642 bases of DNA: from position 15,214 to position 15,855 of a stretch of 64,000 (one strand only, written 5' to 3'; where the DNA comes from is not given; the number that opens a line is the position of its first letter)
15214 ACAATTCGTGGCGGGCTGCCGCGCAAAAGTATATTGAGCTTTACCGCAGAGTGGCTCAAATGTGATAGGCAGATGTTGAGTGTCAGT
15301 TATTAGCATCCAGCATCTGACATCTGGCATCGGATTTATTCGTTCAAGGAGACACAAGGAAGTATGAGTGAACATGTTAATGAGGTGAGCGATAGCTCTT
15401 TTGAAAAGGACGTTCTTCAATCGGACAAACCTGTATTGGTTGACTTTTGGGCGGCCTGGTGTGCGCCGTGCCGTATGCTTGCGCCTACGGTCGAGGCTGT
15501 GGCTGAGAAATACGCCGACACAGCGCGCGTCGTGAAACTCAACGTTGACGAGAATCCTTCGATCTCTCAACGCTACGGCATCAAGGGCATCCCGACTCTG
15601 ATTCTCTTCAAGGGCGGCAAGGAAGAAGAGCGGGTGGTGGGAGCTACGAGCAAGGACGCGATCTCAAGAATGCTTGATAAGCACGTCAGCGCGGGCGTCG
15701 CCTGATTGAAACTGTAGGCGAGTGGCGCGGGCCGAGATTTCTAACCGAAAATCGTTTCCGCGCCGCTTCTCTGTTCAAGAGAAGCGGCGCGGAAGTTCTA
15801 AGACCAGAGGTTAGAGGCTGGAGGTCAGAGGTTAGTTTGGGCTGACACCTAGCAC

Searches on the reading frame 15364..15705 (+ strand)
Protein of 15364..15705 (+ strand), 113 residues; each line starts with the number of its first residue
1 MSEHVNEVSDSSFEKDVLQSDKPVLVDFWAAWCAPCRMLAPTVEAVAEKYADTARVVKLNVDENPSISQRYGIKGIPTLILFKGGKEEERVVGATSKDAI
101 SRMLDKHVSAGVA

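Call 44: search_protein_families(library=pfam, proteins=[window:15364-15705:+], max_evalue=0.01)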
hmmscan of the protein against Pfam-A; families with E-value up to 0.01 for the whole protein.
window:15364-15705:+ (113 aa): 12 families
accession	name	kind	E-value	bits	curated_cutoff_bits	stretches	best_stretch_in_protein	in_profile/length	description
PF00085.26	Thioredoxin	-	1.2e-33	115.6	23.5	1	5-105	2-102/103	Thioredoxin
PF13098.12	Thioredoxin_2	-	1e-10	42.3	27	1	19-104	3-104/104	Thioredoxin-like domain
PF13905.12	Thioredoxin_8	-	3.9e-09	37.2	27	1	22-64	2-46/94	Thioredoxin-like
PF00578.27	AhpC-TSA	-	1.5e-05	25.4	26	1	16-69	22-75/124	AhpC/TSA family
PF13899.12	Thioredoxin_7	-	2.1e-05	25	27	1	19-82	15-81/83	Thioredoxin-like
PF08534.16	Redoxin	-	2.6e-05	24.5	26.6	1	20-93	27-103/148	Redoxin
PF13728.12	TraF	-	4.3e-05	23.9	23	1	25-94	133-211/224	F plasmid transfer operon protein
PF04756.19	OST3_OST6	-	0.00018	21.5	27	1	33-88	46-108/294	OST3 / OST6 family, transporter family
PF14595.12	Thioredoxin_9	-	0.00054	20.3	25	1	20-93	40-115/129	Thioredoxin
PF13192.12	Thioredoxin_3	-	0.0023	18.4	24.8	1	33-103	10-74/76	Thioredoxin domain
PF01323.26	DSBA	-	0.0086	16.3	25.6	0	48-102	141-188/191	DSBA-like thioredoxin domain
PF13848.12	Thioredoxin_6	-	0.0093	16.3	27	0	45-107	14-74/184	Thioredoxin-like domain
